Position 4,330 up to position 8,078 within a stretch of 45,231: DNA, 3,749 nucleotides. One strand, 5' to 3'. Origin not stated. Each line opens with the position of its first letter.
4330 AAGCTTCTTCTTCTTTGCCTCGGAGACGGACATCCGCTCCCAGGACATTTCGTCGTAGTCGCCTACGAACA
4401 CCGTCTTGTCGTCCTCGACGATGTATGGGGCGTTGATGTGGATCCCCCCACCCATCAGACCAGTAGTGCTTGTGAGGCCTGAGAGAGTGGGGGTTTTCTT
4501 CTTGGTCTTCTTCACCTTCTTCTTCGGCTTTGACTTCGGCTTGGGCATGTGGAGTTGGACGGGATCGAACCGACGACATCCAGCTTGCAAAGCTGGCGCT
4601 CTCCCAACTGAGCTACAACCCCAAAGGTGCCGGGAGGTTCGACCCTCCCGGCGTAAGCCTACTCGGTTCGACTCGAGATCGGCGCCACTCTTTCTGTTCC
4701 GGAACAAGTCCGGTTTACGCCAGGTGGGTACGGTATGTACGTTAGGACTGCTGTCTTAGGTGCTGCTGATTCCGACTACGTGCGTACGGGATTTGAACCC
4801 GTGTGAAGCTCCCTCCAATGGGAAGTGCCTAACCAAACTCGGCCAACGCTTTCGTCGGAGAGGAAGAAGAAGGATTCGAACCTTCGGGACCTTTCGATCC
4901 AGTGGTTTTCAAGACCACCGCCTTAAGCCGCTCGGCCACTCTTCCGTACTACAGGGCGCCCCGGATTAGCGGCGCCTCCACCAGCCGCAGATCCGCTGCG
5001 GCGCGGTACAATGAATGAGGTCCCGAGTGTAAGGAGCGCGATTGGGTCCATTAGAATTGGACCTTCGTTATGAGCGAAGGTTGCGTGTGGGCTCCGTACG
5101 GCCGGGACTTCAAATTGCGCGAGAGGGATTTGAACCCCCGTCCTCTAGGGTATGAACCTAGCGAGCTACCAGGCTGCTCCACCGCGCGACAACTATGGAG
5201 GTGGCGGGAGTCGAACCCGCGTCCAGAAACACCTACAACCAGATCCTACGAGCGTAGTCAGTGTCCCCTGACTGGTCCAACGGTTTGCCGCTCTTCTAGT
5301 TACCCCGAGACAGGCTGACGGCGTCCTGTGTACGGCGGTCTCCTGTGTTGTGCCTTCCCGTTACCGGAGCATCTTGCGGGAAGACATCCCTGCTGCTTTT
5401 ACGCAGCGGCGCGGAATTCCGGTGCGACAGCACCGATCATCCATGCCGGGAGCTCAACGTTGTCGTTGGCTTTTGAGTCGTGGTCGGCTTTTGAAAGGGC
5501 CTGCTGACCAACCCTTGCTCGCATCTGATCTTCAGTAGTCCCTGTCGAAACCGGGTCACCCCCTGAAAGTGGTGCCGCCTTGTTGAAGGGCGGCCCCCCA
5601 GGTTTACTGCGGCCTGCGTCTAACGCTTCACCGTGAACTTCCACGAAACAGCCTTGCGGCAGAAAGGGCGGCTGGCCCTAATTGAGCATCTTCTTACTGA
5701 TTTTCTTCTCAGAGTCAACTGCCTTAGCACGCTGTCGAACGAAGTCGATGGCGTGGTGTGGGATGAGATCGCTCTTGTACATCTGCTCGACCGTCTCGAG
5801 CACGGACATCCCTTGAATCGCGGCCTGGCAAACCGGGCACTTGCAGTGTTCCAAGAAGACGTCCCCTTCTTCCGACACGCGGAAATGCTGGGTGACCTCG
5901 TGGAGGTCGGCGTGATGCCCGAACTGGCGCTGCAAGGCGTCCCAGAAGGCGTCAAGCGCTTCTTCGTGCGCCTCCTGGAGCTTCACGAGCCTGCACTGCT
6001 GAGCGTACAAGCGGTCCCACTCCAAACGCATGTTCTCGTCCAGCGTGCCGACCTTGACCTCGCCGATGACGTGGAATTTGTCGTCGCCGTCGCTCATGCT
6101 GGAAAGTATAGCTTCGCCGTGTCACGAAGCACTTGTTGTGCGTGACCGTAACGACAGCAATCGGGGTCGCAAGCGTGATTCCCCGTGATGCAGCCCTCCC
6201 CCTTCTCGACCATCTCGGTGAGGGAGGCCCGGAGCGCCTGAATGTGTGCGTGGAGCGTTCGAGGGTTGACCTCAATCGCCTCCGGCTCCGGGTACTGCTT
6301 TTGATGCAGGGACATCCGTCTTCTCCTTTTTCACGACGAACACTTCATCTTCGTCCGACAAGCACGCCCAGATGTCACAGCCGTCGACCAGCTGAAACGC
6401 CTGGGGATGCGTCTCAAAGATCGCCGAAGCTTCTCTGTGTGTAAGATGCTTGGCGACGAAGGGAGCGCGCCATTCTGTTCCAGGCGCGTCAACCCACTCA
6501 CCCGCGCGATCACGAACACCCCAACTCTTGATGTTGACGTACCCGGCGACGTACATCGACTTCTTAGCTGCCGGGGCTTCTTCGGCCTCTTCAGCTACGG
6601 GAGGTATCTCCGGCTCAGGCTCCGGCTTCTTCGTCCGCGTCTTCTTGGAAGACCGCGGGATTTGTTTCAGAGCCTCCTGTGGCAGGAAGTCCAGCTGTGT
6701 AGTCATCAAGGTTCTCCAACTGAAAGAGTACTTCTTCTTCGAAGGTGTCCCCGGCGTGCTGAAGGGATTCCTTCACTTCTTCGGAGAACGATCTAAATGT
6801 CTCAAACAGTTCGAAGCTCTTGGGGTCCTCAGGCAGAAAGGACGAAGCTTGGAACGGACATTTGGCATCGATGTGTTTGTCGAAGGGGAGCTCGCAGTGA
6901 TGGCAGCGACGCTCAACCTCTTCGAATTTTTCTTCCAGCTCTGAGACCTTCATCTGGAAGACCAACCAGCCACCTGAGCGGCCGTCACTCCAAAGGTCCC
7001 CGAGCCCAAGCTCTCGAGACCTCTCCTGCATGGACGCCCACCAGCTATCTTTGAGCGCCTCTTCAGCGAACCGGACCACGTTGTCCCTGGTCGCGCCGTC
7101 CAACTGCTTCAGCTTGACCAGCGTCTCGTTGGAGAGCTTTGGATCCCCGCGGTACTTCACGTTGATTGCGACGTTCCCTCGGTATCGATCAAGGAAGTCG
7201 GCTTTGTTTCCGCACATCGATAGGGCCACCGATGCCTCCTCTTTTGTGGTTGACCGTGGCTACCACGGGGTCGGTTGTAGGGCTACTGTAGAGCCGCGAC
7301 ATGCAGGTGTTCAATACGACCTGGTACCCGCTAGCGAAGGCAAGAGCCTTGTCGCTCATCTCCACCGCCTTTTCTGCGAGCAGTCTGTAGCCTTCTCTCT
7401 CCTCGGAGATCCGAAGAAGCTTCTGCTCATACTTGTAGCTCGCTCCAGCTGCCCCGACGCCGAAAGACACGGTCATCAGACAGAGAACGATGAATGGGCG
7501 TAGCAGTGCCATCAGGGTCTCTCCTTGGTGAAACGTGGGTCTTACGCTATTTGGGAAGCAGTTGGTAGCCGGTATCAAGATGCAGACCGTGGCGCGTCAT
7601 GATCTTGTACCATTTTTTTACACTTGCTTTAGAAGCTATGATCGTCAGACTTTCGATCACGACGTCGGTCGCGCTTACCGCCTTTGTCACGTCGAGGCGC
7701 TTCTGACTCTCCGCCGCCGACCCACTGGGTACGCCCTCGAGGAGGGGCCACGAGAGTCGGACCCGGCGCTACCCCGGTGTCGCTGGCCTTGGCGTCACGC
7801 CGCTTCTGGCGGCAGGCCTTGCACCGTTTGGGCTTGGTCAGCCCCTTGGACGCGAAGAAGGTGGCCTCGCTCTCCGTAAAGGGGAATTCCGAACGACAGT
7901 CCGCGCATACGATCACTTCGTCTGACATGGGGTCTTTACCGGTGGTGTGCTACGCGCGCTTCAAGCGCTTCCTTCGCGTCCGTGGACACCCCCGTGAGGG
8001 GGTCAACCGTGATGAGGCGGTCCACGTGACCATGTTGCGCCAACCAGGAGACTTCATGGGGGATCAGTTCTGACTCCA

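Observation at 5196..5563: tmRNA embedded in a phage-type tRNA cluster, with an unusually long tag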

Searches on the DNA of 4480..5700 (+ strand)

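Call 5: search_dna_similar(query=window:5100-5700:+, collection=phages, mode=distant, max_rows=30)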
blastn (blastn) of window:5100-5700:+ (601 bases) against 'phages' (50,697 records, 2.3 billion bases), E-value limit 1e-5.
Records with a match: 61; places in all: 65; records where one place covers at least 80% of the query: 0.
Best place of each record, by identity: 80-90% 44; 60-80% 17.
By first word of the organism name: Caulobacter 11; Cellulophaga 7; Listeria 4; Mycobacterium 4; Escherichia 4; Bacteriophage 3; Salmonella 3; Streptococcus 2; Erwinia 2; uncultured 2; and 15 more.
By host as written in the record: Caulobacter vibrioides CB15 11; - 9; Listeria monocytogenes 4; Caulobacter crescentus 2; Mycobacterium smegmatis mc2 155 2; Salmonella enterica subsp. enterica serovar Kentucky 2; Escherichia coli 500465 2; Pectobacterium carotovorum subsp. carotovorum strain CBBL19-1-37 2; and 23 more.
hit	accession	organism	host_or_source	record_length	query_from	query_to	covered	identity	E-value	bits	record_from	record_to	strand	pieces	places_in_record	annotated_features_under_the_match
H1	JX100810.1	Caulobacter phage CcrColossus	Caulobacter crescentus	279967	17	114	16%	77.6%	3e-11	75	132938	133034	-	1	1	tRNA-Met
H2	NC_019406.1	Caulobacter phage CcrColossus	Caulobacter crescentus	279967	17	114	16%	77.6%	3e-11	75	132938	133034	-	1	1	tRNA-Met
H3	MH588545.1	Caulobacter phage CcrPW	Caulobacter vibrioides CB15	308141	17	101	14%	78.8%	1e-10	73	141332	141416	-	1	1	tRNA-Met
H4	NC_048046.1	Caulobacter phage CcrPW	Caulobacter vibrioides CB15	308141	17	101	14%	78.8%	1e-10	73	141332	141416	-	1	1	tRNA-Met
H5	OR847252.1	Listeria phage LM 4-11-1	Listeria monocytogenes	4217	14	98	14%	77.6%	5e-8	65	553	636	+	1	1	record has no annotation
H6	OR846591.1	Enterococcus phage Efs 1-1-1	Enterococcus faecalis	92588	14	96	14%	75.9%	6e-7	61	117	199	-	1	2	record has no annotation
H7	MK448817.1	Streptococcus phage Javan59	Streptococcus anginosus 1505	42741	14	89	13%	82.9%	3e-11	76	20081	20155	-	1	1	none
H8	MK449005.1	Streptococcus phage Javan74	Streptococcus anginosus J4211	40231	14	89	13%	82.9%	3e-11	76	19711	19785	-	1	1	none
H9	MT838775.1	Bacteriophage sp.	human fecal samples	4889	14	90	13%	79.2%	5e-8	65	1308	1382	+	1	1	record has no annotation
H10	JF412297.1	EBPR siphovirus 2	-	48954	16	91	13%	80.3%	2e-8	67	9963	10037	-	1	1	trnM(CAT): tRNA-Met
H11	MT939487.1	Erwinia phage pEa_SNUABM_47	Erwinia amylovora SNUABM_01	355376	17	88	12%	84.7%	7e-13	82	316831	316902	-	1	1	tRNA-Met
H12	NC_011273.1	Mycobacterium phage Myrna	Mycobacterium smegmatis str. MC2 155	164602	18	91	12%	82.4%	3e-11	76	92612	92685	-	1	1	146: tRNA-Met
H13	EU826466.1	Mycobacterium phage Myrna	Mycobacterium sp.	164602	18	91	12%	82.4%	3e-11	76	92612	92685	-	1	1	146: tRNA-Met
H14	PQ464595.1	Erwinia phage Kaldavass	Erwinia aphidicola W09_2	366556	17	88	12%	83.6%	4e-10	73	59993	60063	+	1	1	tRNA-Met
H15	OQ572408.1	Pseudomonas phage Y6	Pseudomonas aeruginosa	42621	16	93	13%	76.9%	6e-7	61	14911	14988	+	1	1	record has no annotation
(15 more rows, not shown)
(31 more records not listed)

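Call 59: search_rna_families(source=window, start=4480, end=5200, threshold=evalue, max_evalue=1, show_alignments=4)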
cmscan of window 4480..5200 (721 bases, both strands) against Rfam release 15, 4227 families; matches with E-value up to 1: 6.
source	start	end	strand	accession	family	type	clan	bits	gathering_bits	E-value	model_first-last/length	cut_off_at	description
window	4550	4622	-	RF00005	tRNA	Gene; tRNA;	CL00001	66.8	29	2.7e-14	1-71/71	no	tRNA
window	5115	5188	-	RF00005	tRNA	Gene; tRNA;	CL00001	56.8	29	1.5e-11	1-71/71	no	tRNA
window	4861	4945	-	RF00005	tRNA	Gene; tRNA;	CL00001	54.2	29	7.7e-11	1-71/71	no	tRNA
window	4861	4969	+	RF04351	Plastid-psbl-rps4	Cis-reg;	-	29.2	68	0.00055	1-53/53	no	Plastid-psbl-rps4 3UTR RNA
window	4782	4849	-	RF00005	tRNA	Gene; tRNA;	CL00001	27.1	29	0.0022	4-67/71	no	tRNA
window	4564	4669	-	RF02553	YrlA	Gene; sRNA;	-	21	69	0.085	1-114/114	no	Y RNA-like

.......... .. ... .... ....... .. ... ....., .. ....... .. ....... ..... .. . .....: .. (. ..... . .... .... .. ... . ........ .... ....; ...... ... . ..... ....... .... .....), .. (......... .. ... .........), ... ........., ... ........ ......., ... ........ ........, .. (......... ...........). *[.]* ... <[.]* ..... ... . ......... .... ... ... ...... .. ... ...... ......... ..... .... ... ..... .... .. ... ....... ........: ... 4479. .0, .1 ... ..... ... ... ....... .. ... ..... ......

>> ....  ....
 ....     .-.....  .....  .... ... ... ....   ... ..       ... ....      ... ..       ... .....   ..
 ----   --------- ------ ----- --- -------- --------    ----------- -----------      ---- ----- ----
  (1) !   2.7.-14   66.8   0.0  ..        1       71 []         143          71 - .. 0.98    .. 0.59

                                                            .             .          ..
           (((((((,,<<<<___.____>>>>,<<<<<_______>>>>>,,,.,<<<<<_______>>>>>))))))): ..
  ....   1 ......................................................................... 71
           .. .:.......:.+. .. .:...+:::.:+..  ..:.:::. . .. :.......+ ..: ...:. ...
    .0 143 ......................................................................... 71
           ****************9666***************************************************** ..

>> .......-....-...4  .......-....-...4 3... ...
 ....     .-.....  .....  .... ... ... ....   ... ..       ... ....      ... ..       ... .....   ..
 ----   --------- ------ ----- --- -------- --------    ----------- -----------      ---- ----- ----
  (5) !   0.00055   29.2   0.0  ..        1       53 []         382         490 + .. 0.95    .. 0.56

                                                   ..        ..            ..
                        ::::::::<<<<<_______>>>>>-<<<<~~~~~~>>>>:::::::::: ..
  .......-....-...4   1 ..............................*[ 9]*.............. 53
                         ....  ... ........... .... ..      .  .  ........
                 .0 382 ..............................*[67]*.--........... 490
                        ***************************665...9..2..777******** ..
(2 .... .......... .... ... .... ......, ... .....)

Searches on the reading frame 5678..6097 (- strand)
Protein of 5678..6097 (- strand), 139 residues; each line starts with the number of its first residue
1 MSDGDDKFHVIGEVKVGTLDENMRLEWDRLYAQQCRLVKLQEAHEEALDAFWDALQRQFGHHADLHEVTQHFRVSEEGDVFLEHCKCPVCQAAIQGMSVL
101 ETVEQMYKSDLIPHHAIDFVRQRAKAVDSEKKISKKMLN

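Call 29: find_related_loci(query=window:5678-6097:-, collection=viral_contigs, flank=6000)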
Query window:5678-6097:- (139 aa) in viral_contigs; peptide patterns used: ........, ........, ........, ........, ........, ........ (x = any residue, [..] = any of these).
35 stretches matched a pattern; 2 encode a relative of the query (tblastn E <= 1e-3); 2 distinct loci.
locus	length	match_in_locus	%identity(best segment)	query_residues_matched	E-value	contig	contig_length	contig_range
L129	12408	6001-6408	86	4-139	7e-82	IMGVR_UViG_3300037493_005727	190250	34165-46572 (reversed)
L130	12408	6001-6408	85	4-139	1e-80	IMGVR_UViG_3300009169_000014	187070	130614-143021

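Call 56: search_protein_families(library=pfam, proteins=[window:5678-6097:-], max_evalue=0.01)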
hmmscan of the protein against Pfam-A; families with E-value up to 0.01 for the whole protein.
window:5678-6097:- (139 aa): 1 family
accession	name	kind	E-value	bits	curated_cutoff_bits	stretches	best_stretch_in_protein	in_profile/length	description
PF25200.1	DUF7833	-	0.0067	16.8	24.3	0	34-72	14-57/63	Family of unknown function (DUF7833)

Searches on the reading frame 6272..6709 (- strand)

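Call 56: search_protein_families(library=pfam, proteins=[window:6272-6709:-], max_evalue=0.01)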
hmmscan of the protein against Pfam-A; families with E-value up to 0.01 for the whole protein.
window:6272-6709:- (145 aa): 2 families
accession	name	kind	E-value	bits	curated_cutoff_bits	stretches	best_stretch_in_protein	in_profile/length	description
PF23811.1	DUF7183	-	0.0038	17.8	27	1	48-92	64-108/146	Domain of unknown function (DUF7183)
PF09460.16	Saf-Nte_pilin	-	0.0098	16.4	25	0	42-82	36-76/144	Saf-pilin pilus formation protein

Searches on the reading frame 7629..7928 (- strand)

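Call 56: search_protein_families(library=pfam, proteins=[window:7629-7928:-], max_evalue=0.01)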
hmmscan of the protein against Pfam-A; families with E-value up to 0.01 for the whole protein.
window:7629-7928:- (99 aa): 1 family
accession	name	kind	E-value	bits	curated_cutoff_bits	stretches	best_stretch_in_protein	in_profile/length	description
PF13451.12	zf_Tbcl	-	2.9e-14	53.2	24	1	3-47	2-47/48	Probable treble clef domain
